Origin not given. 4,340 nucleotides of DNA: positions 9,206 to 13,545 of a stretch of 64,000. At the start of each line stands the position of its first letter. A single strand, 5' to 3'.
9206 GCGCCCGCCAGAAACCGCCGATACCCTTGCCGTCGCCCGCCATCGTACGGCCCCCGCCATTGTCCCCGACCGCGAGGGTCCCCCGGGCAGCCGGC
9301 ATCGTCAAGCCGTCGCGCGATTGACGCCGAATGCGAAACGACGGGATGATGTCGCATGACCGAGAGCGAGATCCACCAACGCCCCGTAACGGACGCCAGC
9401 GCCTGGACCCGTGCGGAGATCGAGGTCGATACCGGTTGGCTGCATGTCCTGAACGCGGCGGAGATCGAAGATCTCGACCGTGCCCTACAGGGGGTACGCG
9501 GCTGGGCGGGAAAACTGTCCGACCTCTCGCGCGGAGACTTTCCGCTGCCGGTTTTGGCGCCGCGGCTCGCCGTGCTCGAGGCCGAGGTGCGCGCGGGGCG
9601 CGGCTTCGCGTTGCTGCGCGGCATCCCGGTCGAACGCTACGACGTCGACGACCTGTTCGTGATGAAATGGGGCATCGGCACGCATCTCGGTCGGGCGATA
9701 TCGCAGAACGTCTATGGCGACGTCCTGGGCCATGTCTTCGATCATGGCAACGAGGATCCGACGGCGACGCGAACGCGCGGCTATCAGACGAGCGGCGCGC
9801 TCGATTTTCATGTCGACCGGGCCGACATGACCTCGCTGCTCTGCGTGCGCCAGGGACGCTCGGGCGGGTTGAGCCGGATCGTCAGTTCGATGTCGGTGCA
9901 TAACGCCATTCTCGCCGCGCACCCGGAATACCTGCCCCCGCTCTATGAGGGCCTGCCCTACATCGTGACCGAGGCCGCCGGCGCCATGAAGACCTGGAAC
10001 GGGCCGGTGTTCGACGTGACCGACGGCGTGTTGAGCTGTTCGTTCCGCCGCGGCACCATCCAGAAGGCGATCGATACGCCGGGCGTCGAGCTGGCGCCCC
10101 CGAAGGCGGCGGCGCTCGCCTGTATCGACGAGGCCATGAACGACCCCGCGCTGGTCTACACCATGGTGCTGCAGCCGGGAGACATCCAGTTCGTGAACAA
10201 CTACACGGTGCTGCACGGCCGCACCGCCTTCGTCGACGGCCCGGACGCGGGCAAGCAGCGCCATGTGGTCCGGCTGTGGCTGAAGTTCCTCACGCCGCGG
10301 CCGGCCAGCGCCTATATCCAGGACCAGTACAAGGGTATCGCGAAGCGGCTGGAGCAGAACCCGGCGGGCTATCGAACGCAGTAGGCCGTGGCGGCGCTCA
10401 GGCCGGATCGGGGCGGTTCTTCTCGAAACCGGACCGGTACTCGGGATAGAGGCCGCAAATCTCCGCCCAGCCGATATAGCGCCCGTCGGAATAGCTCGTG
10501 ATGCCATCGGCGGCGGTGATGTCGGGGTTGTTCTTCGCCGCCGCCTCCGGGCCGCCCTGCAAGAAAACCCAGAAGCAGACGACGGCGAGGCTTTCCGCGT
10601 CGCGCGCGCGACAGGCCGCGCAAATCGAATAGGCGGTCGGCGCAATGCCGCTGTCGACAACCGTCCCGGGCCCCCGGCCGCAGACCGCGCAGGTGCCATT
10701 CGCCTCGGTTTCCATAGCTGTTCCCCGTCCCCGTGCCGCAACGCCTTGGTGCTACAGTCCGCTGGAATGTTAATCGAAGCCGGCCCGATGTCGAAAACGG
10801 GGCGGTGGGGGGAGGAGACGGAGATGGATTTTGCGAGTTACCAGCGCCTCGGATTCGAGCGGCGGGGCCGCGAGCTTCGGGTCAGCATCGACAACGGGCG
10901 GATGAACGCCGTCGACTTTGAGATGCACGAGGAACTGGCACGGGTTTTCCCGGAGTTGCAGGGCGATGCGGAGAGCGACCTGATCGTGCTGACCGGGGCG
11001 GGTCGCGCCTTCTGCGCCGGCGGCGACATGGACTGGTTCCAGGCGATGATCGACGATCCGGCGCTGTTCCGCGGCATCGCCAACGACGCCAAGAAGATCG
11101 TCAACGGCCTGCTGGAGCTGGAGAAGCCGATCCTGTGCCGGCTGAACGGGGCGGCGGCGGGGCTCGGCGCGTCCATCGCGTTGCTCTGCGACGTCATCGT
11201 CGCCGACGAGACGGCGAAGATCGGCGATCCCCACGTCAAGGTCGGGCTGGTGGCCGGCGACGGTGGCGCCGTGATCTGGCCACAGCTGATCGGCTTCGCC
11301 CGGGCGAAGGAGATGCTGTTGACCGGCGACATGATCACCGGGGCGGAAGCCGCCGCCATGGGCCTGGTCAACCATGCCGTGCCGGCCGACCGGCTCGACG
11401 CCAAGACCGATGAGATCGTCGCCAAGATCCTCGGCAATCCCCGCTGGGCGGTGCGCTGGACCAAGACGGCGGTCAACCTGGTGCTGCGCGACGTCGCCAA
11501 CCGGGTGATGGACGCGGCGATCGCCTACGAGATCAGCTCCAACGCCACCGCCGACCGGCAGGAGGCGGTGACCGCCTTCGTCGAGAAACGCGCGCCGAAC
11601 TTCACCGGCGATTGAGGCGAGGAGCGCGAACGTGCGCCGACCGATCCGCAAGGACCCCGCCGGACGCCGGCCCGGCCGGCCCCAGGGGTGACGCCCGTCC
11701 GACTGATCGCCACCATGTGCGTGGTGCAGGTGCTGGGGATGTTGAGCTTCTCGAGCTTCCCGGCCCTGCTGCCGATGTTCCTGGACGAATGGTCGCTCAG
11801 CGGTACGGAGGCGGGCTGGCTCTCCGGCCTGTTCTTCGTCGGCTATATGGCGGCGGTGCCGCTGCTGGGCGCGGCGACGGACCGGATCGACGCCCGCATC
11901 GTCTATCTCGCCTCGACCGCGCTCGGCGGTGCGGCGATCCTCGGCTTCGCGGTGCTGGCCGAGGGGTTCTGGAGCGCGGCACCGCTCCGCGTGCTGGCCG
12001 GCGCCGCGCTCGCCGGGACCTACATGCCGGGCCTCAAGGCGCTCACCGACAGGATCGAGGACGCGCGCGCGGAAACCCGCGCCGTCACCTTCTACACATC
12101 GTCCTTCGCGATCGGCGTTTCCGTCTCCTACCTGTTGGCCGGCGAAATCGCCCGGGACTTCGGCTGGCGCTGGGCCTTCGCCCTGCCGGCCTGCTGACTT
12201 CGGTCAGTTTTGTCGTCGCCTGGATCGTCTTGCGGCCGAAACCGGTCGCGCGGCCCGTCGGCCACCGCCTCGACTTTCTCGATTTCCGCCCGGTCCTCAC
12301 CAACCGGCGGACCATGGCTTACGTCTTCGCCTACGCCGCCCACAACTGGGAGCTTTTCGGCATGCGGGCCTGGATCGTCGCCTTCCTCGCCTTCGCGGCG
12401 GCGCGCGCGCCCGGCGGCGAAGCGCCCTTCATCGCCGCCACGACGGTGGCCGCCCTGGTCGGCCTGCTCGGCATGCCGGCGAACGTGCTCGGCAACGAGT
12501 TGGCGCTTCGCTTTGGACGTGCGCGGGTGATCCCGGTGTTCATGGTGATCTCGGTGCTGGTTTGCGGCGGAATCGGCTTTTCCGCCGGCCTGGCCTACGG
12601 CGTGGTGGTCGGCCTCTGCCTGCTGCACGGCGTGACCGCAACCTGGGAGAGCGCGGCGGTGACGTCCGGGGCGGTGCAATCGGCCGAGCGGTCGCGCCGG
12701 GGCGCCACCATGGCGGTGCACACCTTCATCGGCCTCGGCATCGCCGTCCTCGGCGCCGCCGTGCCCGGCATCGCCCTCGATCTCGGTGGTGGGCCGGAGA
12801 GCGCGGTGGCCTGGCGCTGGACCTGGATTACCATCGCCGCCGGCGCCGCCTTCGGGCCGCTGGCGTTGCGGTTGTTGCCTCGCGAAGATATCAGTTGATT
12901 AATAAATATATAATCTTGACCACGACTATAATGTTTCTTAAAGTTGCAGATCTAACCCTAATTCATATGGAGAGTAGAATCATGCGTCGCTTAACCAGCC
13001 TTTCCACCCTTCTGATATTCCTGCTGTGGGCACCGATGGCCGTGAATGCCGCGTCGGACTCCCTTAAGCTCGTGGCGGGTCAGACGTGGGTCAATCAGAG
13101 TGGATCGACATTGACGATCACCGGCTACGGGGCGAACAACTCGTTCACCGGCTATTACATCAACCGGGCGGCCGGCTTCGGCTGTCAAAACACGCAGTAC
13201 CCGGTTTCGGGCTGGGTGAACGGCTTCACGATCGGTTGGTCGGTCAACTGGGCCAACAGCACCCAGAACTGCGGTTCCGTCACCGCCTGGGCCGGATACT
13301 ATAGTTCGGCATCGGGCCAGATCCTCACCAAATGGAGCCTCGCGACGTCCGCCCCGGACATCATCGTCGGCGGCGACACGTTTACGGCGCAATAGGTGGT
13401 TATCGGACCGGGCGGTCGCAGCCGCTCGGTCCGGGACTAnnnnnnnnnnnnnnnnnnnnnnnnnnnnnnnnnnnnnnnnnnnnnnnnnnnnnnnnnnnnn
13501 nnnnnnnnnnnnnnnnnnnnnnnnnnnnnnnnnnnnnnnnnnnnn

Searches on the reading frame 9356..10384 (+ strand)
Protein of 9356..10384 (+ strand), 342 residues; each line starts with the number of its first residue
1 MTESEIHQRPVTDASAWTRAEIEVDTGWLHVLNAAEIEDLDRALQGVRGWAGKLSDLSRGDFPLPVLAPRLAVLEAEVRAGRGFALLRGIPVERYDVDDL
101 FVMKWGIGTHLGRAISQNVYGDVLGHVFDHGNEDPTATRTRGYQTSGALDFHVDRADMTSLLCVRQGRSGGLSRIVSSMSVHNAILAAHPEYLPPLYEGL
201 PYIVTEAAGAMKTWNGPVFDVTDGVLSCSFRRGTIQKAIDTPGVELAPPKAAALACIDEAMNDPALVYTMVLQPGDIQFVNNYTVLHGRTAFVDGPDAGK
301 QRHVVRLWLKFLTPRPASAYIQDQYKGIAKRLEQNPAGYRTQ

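Call 61: search_protein_families(library=pfam, proteins=[window:9356-10384:+], max_evalue=0.00001)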
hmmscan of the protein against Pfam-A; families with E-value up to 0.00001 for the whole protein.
window:9356-10384:+ (342 aa): 1 family
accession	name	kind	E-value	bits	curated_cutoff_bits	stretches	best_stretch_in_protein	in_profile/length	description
PF02668.22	TauD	-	1.1e-28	101.3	27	1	61-308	13-267/267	Taurine catabolism dioxygenase TauD, TfdA family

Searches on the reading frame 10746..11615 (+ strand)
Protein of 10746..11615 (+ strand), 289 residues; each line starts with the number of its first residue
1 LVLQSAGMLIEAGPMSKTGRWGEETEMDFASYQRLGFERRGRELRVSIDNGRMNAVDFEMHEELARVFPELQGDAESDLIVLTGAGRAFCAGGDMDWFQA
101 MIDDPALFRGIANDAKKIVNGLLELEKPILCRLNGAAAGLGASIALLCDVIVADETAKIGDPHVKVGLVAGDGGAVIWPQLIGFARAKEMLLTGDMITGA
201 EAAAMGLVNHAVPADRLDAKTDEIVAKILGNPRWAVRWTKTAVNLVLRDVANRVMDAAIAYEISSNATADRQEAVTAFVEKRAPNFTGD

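Call 61: search_protein_families(library=pfam, proteins=[window:10746-11615:+], max_evalue=0.00001)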
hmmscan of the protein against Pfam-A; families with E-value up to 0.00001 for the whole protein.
window:10746-11615:+ (289 aa): 2 families
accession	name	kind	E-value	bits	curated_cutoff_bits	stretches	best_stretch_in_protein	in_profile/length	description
PF00378.25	ECH_1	-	1.1e-49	169.5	27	1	48-288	11-250/251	Enoyl-CoA hydratase/isomerase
PF16113.10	ECH_2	-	1.6e-25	90.8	27.2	1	52-228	11-188/335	Enoyl-CoA hydratase/isomerase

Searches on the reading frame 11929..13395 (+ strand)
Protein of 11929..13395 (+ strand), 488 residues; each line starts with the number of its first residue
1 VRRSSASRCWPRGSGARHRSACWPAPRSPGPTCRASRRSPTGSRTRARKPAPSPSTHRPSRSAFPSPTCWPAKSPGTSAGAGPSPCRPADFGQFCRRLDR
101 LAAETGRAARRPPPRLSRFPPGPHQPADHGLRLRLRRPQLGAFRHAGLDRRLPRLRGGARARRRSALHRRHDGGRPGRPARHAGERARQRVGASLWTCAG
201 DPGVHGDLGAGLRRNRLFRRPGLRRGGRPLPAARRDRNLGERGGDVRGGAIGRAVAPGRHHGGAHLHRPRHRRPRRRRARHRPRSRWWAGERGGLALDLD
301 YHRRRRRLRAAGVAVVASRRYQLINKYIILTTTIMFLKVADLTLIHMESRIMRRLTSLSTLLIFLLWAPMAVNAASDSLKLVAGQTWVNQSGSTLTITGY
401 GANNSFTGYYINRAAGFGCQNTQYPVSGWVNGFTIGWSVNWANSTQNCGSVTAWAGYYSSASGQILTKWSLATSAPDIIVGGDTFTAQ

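Call 61: search_protein_families(library=pfam, proteins=[window:11929-13395:+], max_evalue=0.00001)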
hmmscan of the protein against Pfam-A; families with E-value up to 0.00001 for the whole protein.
window:11929-13395:+ (488 aa): 1 family
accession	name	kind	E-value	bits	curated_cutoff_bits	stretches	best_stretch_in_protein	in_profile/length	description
PF01382.22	Avidin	-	2.9e-12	47.4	24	1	386-476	5-99/116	Avidin family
